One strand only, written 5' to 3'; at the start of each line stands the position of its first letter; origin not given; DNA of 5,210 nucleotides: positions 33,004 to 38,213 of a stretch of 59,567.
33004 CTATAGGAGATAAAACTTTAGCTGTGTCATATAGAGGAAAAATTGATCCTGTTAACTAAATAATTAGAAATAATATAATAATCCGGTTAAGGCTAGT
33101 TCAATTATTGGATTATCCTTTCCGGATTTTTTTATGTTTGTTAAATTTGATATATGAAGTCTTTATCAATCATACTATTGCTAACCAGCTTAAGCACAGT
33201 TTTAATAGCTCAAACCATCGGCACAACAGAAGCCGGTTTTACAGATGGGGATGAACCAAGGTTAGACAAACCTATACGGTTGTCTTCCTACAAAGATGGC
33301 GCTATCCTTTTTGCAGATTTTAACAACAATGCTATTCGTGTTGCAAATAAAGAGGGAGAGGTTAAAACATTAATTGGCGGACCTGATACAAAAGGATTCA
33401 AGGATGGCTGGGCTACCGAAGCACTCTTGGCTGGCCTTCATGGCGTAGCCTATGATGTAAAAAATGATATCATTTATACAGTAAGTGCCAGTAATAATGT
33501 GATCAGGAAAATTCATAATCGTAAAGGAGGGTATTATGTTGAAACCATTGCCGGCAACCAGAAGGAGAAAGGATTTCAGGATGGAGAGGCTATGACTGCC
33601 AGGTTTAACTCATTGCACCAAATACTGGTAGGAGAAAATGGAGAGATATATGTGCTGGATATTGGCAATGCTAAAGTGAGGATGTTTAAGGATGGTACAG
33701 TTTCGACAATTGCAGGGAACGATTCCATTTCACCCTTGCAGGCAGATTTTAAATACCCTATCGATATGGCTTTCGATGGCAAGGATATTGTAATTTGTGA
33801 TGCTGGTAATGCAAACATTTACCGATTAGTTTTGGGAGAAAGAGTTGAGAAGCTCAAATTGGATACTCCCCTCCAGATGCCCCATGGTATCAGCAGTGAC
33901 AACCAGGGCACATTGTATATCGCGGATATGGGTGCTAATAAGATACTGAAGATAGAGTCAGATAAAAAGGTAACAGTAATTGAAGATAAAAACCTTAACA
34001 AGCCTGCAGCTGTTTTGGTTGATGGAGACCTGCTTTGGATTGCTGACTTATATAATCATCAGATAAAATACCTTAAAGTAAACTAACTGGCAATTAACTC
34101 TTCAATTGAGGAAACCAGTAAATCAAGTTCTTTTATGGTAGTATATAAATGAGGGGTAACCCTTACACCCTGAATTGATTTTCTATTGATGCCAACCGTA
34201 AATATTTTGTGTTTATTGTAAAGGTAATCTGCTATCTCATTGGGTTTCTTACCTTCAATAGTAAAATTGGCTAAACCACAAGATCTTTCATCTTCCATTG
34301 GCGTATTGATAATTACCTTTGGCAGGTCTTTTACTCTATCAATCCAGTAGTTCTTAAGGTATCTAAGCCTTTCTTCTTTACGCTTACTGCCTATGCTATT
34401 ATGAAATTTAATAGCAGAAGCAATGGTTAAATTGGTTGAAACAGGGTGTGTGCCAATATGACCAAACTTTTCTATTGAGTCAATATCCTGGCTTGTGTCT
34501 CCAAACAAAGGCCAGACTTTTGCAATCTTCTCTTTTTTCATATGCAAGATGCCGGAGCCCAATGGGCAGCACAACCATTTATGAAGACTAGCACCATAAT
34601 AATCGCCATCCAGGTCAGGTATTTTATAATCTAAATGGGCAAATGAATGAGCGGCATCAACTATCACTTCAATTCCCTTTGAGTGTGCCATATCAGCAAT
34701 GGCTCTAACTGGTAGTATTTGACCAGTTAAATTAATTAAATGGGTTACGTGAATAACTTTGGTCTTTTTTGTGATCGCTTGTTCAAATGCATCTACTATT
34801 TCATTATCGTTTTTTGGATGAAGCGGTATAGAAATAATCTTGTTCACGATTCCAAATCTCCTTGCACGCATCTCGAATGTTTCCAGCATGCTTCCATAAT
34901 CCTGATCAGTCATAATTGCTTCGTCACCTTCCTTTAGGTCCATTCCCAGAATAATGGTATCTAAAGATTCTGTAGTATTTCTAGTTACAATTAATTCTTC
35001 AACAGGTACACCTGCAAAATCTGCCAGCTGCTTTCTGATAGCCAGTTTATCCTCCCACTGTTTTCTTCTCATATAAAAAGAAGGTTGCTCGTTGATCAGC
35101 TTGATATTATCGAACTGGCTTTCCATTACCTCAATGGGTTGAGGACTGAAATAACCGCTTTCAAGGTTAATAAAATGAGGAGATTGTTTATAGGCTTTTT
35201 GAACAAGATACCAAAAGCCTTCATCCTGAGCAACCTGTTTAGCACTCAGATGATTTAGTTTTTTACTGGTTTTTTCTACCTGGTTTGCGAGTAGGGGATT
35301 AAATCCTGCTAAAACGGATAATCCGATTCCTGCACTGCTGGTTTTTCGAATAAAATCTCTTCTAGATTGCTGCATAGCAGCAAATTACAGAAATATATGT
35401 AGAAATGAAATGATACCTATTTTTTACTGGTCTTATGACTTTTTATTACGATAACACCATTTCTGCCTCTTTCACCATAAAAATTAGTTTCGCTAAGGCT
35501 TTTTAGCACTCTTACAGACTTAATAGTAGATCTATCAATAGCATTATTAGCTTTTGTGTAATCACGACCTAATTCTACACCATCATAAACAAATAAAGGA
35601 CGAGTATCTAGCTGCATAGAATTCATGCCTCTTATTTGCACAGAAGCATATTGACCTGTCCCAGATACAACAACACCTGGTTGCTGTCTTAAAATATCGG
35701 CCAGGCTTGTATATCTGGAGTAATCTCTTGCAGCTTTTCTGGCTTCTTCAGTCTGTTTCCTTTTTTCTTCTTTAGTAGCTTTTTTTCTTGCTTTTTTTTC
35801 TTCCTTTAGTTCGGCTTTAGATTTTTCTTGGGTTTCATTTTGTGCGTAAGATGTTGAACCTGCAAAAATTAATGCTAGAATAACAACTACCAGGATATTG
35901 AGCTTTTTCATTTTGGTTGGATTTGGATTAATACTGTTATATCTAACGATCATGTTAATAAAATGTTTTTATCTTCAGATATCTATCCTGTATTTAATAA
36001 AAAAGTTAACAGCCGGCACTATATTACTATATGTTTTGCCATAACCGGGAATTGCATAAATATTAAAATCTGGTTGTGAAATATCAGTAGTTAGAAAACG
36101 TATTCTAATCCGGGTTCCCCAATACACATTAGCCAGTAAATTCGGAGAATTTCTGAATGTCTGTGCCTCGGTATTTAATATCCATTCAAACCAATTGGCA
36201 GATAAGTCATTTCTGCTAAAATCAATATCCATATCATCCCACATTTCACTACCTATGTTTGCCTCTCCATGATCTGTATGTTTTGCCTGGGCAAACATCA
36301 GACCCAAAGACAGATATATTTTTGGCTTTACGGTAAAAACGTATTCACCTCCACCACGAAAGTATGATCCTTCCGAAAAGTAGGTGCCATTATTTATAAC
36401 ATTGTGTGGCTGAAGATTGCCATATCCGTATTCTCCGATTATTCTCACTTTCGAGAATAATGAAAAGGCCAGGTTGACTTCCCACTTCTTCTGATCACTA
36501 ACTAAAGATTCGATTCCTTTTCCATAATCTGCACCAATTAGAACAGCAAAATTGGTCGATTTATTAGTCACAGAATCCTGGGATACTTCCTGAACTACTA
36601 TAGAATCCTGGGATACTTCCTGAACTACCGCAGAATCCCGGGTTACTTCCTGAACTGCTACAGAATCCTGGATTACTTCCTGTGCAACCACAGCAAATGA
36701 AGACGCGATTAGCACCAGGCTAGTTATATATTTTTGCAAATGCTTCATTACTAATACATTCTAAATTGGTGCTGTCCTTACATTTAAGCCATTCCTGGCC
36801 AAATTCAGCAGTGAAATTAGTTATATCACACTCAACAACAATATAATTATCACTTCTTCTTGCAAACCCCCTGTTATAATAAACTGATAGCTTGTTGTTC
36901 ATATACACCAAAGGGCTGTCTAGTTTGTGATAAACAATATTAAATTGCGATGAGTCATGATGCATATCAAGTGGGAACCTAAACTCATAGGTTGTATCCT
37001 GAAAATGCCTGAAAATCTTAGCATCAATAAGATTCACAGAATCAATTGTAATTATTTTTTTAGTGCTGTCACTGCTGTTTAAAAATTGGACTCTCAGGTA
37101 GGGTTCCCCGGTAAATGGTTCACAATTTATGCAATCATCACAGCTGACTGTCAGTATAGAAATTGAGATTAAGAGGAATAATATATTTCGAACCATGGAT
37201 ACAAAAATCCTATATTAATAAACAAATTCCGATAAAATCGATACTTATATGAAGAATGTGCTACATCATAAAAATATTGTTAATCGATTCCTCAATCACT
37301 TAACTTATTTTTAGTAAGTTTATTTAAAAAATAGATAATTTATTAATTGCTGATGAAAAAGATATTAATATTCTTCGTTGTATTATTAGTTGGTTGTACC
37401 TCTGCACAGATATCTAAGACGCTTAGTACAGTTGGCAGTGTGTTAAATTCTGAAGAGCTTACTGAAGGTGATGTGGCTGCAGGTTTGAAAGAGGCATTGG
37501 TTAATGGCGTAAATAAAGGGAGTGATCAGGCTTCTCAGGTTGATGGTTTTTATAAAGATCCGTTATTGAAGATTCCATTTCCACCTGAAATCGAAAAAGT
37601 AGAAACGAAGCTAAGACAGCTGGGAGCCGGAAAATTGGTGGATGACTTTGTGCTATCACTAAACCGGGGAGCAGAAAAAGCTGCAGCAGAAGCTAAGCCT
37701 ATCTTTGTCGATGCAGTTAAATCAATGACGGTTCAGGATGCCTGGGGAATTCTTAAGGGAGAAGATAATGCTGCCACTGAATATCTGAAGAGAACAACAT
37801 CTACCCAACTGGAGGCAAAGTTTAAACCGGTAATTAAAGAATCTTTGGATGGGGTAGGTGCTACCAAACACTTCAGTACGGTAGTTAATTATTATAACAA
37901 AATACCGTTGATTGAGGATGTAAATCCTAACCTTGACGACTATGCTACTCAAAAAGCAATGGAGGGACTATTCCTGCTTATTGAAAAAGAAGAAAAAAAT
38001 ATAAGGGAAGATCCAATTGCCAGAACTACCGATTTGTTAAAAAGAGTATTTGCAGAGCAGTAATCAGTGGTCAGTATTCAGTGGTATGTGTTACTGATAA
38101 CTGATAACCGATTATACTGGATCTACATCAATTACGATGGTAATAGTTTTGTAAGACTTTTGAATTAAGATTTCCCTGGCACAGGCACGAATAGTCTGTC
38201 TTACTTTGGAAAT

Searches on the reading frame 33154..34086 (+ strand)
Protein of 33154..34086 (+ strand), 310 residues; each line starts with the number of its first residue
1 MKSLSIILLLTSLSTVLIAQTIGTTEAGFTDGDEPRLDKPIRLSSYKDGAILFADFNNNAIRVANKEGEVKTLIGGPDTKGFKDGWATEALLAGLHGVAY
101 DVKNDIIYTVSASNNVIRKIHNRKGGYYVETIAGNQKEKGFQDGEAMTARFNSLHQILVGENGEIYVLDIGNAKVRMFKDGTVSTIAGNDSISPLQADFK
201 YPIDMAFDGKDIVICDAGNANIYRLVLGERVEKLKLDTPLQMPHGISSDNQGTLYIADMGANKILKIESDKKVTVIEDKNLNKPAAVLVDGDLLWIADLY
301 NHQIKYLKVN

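Call 22: search_protein_families(library=pfam, proteins=[window:33154-34086:+], max_evalue=0.00001)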
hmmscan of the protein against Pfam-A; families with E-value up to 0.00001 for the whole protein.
window:33154-34086:+ (310 aa): 3 families
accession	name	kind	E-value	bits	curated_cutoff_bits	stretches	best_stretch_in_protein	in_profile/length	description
PF01436.27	NHL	-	3.3e-18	65.2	20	0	240-262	1-23/28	NHL repeat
PF25021.1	TEN_NHL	-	4.1e-09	36.3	27.1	0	238-271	139-170/357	Teneurin NHL domain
PF24684.1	Vgb_lyase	-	4.3e-08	32.8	50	1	193-297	174-281/290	Virginiamycin B lyase family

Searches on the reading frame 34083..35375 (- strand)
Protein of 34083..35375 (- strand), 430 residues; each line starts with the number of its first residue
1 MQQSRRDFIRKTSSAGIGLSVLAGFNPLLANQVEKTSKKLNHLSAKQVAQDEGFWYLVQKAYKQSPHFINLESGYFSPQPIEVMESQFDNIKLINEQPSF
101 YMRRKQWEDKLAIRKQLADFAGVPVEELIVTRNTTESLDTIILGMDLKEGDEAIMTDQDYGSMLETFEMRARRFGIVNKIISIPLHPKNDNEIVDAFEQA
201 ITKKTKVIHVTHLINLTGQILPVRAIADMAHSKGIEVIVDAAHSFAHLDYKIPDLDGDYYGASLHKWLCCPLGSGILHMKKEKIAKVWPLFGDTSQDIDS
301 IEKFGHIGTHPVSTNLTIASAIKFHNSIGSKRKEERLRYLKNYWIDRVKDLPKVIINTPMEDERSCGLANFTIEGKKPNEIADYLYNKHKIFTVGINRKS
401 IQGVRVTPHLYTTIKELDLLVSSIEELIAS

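Call 22: search_protein_families(library=pfam, proteins=[window:34083-35375:-], max_evalue=0.00001)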
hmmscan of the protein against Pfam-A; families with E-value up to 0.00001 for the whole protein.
window:34083-35375:- (430 aa): 5 families
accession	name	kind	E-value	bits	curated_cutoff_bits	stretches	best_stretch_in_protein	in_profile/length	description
PF00266.25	Aminotran_5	-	5.3e-41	141.3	21.5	1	112-391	47-333/371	Aminotransferase class-V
PF01041.23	DegT_DnrJ_EryC1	-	1.4e-11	44.7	19.8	1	114-245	30-150/360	DegT/DnrJ/EryC1/StrS aminotransferase family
PF00155.27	Aminotran_1_2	-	1e-10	41.8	19.7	1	110-244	44-189/361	Aminotransferase class I and II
PF01053.26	Cys_Met_Meta_PP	-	4.6e-10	39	27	1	111-243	55-176/381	Cys/Met metabolism PLP-dependent enzyme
PF01212.27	Beta_elim_lyase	-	7.2e-06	26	27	0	141-331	62-229/288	Beta-eliminating lyase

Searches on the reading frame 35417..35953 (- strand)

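Call 22: search_protein_families(library=pfam, proteins=[window:35417-35953:-], max_evalue=0.00001)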
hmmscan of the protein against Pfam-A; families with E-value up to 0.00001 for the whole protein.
window:35417-35953:- (178 aa): 1 family
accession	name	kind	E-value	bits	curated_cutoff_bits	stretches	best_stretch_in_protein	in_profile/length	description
PF07715.20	Plug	-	4.1e-13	50.2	23.9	1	80-167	21-107/107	TonB-dependent Receptor Plug Domain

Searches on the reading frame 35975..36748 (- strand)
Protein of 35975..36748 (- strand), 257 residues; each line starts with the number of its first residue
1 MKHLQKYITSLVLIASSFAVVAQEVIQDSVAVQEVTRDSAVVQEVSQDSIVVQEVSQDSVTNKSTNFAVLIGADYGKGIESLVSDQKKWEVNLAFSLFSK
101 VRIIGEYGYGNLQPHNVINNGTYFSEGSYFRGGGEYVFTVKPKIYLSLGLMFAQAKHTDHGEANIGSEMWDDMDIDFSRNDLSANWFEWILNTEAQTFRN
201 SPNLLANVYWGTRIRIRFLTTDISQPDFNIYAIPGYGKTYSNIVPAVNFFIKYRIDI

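Call 22: search_protein_families(library=pfam, proteins=[window:35975-36748:-], max_evalue=0.00001)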
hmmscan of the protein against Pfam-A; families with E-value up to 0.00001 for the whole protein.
window:35975-36748:- (257 aa): 1 family
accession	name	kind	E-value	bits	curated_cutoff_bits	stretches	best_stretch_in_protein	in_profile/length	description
PF19515.5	DUF6048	-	2e-17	64.3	27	1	6-255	3-227/232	Domain of unknown function (DUF6048)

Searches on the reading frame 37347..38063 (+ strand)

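Call 22: search_protein_families(library=pfam, proteins=[window:37347-38063:+], max_evalue=0.00001)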
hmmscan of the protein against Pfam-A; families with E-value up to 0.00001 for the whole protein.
window:37347-38063:+ (238 aa): 1 family
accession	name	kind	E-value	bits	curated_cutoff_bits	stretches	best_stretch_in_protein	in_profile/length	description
PF13852.11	DUF4197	-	5.2e-78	261.7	24.9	1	38-236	2-199/199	Protein of unknown function (DUF4197)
